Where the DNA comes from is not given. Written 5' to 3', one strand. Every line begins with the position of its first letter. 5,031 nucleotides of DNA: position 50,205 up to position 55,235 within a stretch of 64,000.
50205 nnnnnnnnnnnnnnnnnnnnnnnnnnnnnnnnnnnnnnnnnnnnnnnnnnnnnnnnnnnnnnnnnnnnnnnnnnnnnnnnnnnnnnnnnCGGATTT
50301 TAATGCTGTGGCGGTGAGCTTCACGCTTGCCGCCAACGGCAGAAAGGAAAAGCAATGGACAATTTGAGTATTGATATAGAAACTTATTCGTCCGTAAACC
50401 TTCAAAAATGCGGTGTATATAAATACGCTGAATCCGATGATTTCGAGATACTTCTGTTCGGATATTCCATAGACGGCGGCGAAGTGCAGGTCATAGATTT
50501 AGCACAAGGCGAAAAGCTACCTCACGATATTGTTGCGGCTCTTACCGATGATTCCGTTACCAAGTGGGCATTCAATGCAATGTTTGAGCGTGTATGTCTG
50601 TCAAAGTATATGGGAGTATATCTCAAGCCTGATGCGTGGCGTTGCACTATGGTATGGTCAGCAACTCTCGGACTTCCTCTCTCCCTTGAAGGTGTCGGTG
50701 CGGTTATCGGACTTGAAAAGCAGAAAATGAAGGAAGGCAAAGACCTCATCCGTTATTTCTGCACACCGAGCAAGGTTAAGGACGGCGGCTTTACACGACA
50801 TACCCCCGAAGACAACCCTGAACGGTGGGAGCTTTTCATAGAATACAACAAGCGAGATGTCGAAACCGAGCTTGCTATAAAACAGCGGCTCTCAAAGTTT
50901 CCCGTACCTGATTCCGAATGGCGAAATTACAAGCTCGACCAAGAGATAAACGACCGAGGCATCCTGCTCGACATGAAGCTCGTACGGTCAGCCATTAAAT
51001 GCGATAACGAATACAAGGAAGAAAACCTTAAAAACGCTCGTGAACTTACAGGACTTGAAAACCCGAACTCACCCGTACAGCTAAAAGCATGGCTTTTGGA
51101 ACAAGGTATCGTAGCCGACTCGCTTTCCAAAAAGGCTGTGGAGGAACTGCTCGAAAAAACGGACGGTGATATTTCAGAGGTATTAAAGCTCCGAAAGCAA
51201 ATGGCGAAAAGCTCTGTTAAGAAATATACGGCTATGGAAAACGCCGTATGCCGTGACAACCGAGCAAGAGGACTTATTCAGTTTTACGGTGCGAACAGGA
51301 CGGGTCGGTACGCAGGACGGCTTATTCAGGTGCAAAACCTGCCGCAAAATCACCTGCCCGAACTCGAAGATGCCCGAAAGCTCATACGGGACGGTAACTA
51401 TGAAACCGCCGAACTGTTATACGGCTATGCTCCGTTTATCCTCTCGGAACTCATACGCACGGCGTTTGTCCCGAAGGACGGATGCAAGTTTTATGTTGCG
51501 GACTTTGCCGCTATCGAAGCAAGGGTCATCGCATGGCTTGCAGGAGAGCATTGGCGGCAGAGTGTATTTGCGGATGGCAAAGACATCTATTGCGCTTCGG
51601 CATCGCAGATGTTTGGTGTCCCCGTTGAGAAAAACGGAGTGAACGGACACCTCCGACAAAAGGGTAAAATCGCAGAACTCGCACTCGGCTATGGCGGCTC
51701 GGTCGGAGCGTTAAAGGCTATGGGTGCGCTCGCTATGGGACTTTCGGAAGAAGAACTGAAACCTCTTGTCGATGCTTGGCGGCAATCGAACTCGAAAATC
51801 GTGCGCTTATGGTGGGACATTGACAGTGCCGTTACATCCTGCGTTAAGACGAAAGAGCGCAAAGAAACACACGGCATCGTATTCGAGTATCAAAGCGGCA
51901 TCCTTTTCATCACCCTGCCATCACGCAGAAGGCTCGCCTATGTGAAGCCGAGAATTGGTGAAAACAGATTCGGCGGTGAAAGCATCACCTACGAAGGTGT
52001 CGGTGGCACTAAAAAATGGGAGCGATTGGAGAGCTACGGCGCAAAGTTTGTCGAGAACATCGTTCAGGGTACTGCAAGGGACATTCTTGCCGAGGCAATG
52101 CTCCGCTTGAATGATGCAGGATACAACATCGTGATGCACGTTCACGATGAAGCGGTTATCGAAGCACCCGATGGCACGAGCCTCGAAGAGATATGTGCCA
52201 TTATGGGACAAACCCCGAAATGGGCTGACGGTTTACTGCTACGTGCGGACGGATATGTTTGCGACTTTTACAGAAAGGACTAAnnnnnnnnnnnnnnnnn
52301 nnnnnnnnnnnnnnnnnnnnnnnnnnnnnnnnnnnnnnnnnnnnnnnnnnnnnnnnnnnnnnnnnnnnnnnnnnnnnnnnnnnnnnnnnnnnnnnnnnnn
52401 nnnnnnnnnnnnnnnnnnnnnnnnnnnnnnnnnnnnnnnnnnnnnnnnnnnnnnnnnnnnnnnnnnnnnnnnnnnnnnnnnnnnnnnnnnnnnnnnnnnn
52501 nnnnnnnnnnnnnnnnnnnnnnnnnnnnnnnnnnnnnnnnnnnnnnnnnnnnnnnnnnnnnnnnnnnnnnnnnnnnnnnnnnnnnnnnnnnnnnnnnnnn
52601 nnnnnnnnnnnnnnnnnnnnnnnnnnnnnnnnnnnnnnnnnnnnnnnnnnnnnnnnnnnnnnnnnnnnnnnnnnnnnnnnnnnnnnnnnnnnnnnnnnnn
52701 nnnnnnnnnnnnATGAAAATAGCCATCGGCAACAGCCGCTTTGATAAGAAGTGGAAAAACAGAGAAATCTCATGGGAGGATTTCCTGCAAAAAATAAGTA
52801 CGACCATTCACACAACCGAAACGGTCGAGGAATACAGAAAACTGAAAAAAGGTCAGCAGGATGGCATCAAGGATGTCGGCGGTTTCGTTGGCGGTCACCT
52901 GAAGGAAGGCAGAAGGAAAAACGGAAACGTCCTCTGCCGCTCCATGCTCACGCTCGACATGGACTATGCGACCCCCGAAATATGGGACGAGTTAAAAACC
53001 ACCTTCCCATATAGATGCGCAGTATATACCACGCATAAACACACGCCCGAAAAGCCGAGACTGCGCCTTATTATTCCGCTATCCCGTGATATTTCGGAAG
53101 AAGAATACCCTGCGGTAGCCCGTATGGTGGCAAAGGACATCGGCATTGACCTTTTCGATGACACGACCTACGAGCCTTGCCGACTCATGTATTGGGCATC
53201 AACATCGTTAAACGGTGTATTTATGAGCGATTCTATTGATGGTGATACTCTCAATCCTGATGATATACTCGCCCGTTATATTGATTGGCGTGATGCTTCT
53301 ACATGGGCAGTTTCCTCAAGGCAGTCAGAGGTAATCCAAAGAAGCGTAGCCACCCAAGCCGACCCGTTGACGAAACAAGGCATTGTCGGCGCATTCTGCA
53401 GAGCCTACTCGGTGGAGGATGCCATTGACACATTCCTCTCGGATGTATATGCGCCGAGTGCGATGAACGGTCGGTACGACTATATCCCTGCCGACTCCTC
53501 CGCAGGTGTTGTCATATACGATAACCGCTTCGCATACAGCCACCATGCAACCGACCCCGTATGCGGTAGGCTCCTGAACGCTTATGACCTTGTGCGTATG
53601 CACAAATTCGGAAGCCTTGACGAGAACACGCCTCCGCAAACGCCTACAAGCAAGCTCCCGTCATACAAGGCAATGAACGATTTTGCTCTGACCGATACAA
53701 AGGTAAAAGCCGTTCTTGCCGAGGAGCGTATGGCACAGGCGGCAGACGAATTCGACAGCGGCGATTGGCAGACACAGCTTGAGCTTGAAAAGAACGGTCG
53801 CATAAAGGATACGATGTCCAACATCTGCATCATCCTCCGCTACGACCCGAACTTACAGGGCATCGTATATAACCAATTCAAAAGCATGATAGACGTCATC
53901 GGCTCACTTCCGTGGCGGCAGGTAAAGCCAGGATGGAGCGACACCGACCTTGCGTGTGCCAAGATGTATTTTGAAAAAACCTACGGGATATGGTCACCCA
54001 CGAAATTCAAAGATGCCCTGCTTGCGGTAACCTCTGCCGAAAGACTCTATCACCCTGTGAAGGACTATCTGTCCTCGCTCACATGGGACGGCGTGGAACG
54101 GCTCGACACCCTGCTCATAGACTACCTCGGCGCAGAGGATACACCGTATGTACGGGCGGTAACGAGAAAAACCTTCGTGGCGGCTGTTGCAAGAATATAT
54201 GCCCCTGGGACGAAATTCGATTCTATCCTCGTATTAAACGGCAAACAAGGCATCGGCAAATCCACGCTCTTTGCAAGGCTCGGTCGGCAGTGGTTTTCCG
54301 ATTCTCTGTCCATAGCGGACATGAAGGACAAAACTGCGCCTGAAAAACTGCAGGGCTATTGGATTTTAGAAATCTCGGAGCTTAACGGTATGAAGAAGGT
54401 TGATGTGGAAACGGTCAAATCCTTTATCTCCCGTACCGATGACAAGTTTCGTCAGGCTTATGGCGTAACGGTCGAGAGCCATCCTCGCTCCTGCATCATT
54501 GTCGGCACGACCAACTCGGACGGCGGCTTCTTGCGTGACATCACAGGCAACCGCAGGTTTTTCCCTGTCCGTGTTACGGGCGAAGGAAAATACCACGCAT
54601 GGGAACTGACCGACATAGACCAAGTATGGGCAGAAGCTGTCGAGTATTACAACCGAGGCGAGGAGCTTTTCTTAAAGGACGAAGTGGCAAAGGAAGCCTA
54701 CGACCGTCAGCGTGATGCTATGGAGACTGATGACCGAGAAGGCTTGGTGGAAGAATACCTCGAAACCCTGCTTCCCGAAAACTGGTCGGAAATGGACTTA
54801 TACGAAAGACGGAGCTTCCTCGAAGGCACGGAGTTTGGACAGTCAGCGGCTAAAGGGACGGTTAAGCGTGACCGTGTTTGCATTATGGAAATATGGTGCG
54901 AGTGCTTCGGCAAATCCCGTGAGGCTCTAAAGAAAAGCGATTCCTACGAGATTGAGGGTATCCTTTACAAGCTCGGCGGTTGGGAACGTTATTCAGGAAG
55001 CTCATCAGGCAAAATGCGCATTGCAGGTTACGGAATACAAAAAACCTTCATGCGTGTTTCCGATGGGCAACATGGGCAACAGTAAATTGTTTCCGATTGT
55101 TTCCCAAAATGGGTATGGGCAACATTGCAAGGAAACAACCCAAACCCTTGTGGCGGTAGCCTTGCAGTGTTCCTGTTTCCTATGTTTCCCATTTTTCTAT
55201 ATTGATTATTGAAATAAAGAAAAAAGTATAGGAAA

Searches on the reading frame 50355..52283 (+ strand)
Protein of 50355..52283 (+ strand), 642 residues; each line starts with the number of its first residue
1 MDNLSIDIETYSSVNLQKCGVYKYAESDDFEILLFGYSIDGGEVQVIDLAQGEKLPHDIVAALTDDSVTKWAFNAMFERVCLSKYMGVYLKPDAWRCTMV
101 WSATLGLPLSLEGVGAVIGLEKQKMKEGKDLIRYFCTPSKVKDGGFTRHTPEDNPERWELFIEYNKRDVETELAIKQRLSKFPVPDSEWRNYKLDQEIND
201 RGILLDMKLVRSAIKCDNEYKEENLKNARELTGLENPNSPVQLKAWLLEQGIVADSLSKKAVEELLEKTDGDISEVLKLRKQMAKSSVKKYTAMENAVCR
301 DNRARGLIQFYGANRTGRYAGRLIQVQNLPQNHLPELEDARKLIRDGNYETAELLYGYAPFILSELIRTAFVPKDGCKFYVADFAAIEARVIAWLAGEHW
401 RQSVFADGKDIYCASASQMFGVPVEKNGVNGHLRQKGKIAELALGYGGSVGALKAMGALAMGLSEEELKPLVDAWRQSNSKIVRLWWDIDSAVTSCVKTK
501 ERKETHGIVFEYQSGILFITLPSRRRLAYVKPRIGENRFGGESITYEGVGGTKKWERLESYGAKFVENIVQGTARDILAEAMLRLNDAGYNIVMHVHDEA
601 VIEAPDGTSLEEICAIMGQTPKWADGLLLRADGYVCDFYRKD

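Call 39: search_protein_families(library=pfam, proteins=[window:50355-52283:+], max_evalue=0.0001)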
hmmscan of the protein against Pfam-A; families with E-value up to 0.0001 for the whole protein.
window:50355-52283:+ (642 aa): 1 family
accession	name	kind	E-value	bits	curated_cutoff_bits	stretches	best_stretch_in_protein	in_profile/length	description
PF00476.26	DNA_pol_A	-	2.8e-24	86.2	34.3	1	225-482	19-251/381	DNA polymerase family A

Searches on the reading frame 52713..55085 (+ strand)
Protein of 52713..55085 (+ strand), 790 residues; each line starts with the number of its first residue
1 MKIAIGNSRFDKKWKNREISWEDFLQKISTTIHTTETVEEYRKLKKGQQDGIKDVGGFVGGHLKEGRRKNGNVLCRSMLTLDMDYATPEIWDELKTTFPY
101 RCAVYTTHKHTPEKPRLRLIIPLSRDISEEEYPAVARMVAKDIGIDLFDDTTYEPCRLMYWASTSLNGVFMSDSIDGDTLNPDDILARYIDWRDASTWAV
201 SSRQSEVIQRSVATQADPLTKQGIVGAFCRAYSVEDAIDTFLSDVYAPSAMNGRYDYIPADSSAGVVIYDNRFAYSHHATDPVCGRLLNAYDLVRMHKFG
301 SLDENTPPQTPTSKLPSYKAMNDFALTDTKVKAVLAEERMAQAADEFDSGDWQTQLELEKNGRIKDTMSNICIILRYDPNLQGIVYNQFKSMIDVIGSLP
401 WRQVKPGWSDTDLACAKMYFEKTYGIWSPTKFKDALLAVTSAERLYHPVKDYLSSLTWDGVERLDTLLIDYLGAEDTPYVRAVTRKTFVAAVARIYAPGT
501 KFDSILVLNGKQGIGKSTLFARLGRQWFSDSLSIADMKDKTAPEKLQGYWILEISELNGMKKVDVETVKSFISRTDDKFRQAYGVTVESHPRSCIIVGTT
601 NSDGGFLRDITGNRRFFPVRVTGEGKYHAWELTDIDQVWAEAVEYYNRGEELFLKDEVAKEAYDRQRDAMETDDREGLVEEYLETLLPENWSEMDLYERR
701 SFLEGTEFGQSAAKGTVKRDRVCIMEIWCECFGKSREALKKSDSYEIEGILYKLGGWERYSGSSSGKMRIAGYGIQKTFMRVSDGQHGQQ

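Call 39: search_protein_families(library=pfam, proteins=[window:52713-55085:+], max_evalue=0.0001)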
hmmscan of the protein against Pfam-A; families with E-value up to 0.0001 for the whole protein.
window:52713-55085:+ (790 aa): 2 families
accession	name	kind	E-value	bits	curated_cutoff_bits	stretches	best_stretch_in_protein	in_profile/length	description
PF05272.17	VapE-like_dom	-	2.3e-78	263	25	1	453-670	1-216/217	Virulence-associated protein E-like domain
PF19263.5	DUF5906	-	8.7e-06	26.8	27.6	1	508-615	1-114/114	Family of unknown function (DUF5906)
